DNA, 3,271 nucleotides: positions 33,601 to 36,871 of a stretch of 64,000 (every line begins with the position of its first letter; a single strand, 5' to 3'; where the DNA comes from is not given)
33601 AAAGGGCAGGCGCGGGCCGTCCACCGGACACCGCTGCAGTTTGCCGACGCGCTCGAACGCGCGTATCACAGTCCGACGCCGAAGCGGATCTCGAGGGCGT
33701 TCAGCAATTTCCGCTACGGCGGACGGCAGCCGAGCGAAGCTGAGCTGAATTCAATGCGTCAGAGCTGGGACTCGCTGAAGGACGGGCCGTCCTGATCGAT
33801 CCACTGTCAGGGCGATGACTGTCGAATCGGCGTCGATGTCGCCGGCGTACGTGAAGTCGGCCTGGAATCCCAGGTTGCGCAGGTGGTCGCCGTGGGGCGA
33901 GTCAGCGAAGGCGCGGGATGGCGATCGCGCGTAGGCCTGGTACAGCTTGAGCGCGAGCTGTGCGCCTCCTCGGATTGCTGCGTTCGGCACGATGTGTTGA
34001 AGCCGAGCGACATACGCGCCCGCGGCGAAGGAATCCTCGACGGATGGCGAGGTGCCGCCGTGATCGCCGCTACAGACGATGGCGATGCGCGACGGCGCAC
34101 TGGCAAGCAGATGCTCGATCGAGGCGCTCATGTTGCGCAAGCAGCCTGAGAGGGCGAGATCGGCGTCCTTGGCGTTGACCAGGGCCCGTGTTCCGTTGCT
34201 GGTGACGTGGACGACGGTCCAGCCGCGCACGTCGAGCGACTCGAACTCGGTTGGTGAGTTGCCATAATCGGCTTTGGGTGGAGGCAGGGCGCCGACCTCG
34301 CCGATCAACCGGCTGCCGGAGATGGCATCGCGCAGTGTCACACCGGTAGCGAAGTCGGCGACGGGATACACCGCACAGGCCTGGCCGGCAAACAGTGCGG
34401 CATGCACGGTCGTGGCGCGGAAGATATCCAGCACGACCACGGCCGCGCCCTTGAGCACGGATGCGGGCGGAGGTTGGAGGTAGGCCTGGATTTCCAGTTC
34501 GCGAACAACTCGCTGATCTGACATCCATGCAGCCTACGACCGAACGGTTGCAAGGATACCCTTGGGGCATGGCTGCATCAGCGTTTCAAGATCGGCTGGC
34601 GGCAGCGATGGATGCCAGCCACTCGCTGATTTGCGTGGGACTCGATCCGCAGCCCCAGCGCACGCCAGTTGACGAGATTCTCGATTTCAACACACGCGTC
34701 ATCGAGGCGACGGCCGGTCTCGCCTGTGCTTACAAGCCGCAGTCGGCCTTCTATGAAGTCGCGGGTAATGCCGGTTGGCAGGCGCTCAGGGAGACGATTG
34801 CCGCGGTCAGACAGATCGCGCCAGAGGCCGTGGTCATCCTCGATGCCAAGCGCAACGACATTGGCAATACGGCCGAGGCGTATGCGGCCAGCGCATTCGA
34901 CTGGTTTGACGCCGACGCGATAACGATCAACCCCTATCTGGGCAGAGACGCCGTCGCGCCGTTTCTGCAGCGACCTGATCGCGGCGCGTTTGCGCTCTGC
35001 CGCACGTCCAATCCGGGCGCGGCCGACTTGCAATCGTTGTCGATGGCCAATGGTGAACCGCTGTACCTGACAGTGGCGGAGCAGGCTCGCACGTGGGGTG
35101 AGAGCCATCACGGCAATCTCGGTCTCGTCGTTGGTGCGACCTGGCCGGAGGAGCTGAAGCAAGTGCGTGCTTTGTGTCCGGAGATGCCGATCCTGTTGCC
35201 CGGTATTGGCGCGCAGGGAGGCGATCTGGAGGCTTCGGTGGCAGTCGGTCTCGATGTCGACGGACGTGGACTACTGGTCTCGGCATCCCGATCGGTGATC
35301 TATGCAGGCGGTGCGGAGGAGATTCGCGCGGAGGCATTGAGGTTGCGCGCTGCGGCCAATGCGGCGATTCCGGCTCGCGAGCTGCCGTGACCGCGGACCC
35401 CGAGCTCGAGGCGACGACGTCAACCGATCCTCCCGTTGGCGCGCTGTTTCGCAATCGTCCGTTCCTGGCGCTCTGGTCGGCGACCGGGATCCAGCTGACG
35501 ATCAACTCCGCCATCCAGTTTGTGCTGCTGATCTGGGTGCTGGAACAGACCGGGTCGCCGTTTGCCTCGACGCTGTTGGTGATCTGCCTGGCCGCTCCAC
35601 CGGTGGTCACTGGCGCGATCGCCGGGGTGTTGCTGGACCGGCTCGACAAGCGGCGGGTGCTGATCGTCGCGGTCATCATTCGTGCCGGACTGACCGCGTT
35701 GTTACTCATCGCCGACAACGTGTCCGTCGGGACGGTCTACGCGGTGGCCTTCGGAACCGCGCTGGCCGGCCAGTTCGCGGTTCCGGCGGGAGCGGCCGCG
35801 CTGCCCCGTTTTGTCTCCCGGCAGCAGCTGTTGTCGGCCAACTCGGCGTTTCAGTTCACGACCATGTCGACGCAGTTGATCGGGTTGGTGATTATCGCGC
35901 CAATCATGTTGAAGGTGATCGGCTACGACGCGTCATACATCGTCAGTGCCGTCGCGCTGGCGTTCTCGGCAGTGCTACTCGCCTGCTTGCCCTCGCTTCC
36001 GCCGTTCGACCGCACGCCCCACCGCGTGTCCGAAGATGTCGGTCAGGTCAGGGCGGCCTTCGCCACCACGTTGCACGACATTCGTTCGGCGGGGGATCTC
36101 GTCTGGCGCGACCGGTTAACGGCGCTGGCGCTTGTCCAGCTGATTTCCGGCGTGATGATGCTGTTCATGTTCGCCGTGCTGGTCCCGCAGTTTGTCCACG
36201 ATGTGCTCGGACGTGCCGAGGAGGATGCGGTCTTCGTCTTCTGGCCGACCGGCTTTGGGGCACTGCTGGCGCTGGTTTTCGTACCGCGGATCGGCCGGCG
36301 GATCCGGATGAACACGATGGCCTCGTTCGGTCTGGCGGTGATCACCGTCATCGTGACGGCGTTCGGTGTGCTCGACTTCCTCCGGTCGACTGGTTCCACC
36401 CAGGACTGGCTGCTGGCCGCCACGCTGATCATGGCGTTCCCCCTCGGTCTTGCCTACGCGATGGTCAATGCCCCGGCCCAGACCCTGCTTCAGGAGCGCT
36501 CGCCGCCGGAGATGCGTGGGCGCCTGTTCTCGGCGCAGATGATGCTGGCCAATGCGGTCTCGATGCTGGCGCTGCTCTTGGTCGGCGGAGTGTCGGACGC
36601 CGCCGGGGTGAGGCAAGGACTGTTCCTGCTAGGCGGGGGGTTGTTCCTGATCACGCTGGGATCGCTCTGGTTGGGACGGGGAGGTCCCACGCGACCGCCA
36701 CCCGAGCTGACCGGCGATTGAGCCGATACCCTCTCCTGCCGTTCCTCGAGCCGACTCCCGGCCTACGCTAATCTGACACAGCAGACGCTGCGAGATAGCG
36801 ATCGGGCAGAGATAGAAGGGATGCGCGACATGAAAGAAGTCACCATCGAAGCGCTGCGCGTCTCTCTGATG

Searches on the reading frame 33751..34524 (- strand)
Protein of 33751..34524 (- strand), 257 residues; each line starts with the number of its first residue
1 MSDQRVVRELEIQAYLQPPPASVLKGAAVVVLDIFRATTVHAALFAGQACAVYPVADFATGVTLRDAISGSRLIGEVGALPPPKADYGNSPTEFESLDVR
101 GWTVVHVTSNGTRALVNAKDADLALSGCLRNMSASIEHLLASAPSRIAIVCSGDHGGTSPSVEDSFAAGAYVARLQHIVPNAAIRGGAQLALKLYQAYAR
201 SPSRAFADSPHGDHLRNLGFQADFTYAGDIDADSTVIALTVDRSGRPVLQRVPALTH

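Call 57: search_protein_families(library=pfam, proteins=[window:33751-34524:-], max_evalue=0.0001)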
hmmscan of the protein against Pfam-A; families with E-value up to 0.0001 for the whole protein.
window:33751-34524:- (257 aa): 1 family
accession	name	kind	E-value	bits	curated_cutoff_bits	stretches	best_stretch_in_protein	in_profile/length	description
PF04029.19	2-ph_phosp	-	5.3e-48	163.6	26.4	1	25-239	13-223/226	2-phosphosulpholactate phosphatase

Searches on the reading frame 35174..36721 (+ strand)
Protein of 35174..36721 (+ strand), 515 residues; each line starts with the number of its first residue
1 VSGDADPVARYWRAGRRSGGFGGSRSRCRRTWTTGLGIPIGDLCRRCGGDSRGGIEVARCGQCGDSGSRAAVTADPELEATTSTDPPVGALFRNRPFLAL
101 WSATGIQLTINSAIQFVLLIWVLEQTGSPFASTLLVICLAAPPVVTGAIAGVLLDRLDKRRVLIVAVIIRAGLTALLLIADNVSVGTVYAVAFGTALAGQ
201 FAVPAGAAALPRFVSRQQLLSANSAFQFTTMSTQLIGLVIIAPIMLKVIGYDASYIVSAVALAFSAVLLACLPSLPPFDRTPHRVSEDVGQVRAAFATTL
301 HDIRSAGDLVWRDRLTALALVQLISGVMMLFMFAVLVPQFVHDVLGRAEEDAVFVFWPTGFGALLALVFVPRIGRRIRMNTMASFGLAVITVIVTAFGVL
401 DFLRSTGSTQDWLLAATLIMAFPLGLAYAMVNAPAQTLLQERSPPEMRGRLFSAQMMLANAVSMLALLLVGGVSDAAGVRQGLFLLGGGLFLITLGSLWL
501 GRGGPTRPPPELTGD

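Call 57: search_protein_families(library=pfam, proteins=[window:35174-36721:+], max_evalue=0.0001)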
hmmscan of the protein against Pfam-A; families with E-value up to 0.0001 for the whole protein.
window:35174-36721:+ (515 aa): 2 families
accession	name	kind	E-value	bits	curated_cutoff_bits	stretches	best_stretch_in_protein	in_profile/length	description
PF07690.21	MFS_1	-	6.4e-36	124.4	33.4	2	101-466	2-346/347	Major Facilitator Superfamily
PF13347.12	MFS_2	-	7e-05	22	27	0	313-479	224-386/427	MFS/sugar transport protein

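Call 59: search_protein_families(library=ncbifam, proteins=[window:35174-36721:+], max_evalue=0.00001)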
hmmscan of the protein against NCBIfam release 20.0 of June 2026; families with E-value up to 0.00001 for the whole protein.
window:35174-36721:+ (515 aa): 9 families
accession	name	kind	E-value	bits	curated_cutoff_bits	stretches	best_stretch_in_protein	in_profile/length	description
TIGR00900.1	2A0121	subfamily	1.8e-42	146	319.6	1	97-478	1-364/364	H+ Antiporter protein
NF006386.0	PRK08633.1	equivalog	7.3e-15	53.8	1221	1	109-479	27-386/1147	acyl-[ACP]--phospholipid O-acyltransferase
NF000051.1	macrolide_MefB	exception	2.6e-13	49.7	800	1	103-490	17-385/409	macrolide efflux MFS transporter Mef(B)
NF052575.1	MFS_efflux_Tap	equivalog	2.5e-11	43.2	625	1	96-495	5-389/401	multidrug efflux MFS transporter Tap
NF012178.0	tet_MFS_V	exception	8.8e-11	41.5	640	1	90-488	3-384/409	tetracycline efflux MFS transporter Tet(V)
NF007792.0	PRK10489.1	equivalog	5.4e-10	38.8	324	1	123-494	45-392/419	enterobactin transporter EntS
NF000154.1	macrolide_MefEN2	exception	1.1e-08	34.8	800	1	109-498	20-389/401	macrolide efflux MFS transporter Mef(En2)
NF000245.1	macrolide_MefA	exception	1.7e-08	33.9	675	1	96-491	10-386/405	macrolide efflux MFS transporter Mef(A)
NF000246.1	macrolide_MefC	exception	1e-07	31.4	870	1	97-491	10-385/407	macrolide efflux MFS transporter Mef(C)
